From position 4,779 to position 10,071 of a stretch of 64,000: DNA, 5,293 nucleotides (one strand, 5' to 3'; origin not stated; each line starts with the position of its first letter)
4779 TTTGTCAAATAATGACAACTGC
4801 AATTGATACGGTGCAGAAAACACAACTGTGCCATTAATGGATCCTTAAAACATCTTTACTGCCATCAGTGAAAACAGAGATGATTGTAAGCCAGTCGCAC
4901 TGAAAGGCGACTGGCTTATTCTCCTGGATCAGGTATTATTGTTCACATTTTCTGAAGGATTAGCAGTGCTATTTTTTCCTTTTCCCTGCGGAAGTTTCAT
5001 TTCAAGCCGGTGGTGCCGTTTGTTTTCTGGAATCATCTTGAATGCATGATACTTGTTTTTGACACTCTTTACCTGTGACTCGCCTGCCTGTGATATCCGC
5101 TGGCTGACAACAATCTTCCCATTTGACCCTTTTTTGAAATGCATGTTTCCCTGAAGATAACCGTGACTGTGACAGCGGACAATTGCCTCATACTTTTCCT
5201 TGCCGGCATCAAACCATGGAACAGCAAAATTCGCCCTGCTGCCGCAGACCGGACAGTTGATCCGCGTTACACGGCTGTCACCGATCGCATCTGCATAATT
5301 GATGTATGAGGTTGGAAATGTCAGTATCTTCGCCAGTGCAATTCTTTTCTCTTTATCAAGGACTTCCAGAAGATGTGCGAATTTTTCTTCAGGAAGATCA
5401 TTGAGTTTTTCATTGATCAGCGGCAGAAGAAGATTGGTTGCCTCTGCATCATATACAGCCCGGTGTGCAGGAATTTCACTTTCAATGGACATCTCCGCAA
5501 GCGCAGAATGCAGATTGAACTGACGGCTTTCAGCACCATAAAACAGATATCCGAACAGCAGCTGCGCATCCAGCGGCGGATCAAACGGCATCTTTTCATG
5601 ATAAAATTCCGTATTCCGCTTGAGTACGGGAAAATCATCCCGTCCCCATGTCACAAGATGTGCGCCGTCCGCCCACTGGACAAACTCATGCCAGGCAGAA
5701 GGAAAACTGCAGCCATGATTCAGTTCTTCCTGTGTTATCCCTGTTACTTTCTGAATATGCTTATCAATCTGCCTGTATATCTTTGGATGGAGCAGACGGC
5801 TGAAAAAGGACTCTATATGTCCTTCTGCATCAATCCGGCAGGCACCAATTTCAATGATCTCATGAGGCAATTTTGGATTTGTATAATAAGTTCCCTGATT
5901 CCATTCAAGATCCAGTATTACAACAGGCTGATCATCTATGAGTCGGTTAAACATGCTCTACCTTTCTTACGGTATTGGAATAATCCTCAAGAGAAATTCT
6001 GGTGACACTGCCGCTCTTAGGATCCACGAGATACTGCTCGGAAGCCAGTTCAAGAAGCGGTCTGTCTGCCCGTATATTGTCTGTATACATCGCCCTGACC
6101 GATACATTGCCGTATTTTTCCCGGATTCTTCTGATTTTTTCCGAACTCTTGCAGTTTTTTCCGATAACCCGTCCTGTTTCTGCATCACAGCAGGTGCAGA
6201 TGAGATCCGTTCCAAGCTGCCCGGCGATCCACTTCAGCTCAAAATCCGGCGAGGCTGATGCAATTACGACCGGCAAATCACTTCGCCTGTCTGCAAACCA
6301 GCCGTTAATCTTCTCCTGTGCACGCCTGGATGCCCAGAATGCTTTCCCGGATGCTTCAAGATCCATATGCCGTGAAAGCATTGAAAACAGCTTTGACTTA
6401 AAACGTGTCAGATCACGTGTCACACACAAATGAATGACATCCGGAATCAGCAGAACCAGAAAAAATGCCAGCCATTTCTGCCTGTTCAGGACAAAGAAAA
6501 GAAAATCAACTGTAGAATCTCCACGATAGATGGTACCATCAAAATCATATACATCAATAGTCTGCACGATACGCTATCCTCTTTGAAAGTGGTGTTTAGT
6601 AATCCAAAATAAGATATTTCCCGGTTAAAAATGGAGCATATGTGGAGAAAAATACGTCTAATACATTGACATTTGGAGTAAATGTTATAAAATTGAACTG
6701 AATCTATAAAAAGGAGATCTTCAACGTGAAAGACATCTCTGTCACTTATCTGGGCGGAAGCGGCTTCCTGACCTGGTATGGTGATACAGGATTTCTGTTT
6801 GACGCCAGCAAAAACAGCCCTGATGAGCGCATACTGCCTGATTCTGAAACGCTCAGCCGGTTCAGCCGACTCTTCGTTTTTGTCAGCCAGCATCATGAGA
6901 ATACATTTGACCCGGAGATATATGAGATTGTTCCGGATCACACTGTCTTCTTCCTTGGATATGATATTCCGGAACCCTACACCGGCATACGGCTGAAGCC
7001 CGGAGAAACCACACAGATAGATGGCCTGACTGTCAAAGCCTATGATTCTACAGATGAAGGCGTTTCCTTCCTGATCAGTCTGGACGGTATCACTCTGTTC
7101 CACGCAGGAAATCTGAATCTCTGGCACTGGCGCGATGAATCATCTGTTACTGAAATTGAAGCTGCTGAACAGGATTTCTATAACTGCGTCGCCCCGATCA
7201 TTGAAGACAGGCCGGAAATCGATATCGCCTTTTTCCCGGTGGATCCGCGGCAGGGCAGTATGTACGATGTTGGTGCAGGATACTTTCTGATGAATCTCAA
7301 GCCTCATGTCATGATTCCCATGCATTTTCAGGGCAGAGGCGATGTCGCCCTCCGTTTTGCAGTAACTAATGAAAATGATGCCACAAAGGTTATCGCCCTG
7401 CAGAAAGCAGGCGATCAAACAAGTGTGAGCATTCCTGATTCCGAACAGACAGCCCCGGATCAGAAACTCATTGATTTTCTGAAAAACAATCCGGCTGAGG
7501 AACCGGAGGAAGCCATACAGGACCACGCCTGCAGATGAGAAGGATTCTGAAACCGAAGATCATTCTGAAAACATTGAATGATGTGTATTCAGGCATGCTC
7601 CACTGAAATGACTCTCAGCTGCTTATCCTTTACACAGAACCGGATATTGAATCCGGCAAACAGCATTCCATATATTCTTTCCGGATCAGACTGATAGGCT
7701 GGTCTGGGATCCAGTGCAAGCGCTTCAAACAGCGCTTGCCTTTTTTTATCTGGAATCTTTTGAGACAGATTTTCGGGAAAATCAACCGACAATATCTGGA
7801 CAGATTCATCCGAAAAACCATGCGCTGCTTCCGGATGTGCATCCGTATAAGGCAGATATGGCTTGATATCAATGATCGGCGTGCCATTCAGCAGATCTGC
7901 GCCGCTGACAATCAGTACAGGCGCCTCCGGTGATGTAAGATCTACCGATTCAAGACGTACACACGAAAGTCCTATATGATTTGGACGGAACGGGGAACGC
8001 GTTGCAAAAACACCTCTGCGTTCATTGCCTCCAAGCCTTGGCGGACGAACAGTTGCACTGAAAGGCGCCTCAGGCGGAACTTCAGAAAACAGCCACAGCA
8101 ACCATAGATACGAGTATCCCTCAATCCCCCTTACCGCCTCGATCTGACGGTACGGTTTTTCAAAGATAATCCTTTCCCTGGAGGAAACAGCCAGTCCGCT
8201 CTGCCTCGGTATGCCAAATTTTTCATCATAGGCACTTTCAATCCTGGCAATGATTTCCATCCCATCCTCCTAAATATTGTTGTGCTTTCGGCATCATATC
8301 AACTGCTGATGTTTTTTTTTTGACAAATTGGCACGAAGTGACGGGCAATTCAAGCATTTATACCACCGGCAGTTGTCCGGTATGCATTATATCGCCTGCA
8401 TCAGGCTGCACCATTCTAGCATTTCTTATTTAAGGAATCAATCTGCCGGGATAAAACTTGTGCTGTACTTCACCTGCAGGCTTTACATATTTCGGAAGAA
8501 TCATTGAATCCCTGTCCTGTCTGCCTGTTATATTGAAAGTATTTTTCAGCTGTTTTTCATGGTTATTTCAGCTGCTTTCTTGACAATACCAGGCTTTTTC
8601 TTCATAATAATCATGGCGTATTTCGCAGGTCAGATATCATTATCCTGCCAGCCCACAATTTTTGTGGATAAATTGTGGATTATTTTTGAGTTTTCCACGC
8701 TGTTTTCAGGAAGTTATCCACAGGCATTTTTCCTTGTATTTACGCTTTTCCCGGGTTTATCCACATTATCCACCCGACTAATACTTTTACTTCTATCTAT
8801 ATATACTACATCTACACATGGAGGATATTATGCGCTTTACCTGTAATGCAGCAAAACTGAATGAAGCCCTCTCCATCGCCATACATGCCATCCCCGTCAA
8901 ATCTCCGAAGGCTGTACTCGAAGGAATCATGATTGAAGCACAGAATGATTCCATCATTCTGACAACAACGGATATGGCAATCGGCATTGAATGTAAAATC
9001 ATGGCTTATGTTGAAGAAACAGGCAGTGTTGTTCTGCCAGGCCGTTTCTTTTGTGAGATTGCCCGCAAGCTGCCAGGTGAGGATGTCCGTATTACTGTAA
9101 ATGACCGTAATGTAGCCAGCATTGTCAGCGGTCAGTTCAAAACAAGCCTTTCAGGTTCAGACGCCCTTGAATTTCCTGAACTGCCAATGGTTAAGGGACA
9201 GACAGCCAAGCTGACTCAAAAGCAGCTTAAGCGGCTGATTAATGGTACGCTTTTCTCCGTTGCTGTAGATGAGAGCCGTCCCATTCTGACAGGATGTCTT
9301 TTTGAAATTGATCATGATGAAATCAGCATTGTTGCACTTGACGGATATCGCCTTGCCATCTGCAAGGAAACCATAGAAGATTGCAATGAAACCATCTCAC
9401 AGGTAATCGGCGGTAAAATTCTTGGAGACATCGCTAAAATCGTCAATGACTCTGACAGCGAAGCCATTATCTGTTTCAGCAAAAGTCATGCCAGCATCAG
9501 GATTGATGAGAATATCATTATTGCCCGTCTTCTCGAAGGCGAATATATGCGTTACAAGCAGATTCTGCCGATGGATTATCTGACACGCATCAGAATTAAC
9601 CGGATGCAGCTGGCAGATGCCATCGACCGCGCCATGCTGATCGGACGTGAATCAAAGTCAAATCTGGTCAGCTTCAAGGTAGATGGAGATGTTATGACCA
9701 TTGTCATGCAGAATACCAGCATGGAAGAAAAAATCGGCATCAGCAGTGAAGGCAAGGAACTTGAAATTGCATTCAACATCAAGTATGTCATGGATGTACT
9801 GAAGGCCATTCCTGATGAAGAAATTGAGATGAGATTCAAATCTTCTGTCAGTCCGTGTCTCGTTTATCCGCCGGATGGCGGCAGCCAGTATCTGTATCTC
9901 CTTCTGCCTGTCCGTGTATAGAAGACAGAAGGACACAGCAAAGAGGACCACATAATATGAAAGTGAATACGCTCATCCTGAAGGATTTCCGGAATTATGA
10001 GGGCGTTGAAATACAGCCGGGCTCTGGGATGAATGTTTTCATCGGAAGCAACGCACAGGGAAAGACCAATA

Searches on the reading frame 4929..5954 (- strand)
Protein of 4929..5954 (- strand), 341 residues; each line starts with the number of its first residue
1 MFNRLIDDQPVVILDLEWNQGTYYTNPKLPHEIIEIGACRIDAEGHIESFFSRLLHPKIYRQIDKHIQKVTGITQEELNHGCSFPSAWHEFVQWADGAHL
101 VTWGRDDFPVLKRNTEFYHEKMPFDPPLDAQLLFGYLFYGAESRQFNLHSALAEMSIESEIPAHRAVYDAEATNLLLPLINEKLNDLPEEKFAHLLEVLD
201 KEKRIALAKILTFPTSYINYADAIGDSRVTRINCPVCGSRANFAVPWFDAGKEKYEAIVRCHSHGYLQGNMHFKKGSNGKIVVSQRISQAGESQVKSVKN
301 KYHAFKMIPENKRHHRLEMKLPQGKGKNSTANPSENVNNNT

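Call 15: search_protein_families(library=pfam, proteins=[window:4929-5954:-])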
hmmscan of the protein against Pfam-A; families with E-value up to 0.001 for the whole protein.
window:4929-5954:- (341 aa): 1 family
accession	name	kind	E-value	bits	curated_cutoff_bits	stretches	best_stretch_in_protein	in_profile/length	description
PF00929.31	RNase_T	-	5.5e-16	60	24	1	24-173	9-160/164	Exonuclease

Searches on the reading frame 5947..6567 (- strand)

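Call 68: search_protein_families(library=pfam, proteins=[window:5947-6567:-], max_evalue=0.00001)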
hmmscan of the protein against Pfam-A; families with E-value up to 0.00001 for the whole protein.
window:5947-6567:- (206 aa): 1 family
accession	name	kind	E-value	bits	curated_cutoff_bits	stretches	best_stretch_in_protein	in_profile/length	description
PF12710.13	HAD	-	8.9e-15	56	27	1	6-172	2-188/189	haloacid dehalogenase-like hydrolase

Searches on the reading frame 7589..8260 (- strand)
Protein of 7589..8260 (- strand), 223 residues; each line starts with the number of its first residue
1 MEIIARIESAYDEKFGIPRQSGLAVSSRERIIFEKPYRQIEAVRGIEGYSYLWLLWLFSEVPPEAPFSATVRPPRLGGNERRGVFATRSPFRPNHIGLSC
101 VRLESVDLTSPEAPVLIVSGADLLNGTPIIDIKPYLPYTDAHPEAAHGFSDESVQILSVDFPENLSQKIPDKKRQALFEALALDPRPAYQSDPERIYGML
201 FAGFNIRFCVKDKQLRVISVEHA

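Call 15: search_protein_families(library=pfam, proteins=[window:7589-8260:-])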
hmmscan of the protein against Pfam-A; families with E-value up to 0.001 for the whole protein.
window:7589-8260:- (223 aa): 2 families
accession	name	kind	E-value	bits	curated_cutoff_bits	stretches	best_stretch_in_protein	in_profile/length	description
PF01980.22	TrmO_N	-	5.7e-42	143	26.8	1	16-140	1-116/116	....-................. O N-terminal domain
PF18389.7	TrmO_C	-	9.7e-13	48.5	27.1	1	157-211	3-65/65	TrmO C-terminal domain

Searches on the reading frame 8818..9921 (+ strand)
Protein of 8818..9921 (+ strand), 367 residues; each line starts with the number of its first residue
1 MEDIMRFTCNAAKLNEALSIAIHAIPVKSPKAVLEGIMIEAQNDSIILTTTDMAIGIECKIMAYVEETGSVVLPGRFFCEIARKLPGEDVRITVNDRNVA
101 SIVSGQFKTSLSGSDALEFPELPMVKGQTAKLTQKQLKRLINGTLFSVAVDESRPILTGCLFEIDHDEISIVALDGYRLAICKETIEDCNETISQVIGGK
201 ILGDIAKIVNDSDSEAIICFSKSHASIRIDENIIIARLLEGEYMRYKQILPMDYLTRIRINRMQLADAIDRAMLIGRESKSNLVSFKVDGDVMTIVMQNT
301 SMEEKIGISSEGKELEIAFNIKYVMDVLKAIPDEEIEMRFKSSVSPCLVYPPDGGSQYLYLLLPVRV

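Call 68: search_protein_families(library=pfam, proteins=[window:8818-9921:+], max_evalue=0.00001)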
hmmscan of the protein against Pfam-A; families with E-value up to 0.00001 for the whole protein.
window:8818-9921:+ (367 aa): 3 families
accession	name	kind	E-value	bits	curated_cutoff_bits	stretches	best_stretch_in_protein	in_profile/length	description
PF02767.21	DNA_pol3_beta_2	-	1.1e-31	110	27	1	132-243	2-114/116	DNA polymerase III beta subunit, central domain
PF00712.24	DNA_pol3_beta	-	1.1e-29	103.4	24.4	1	5-123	1-120/120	DNA polymerase III beta subunit, N-terminal domain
PF02768.20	DNA_pol3_beta_3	-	1.7e-21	76.7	27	1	247-363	1-118/121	DNA polymerase III beta subunit, C-terminal domain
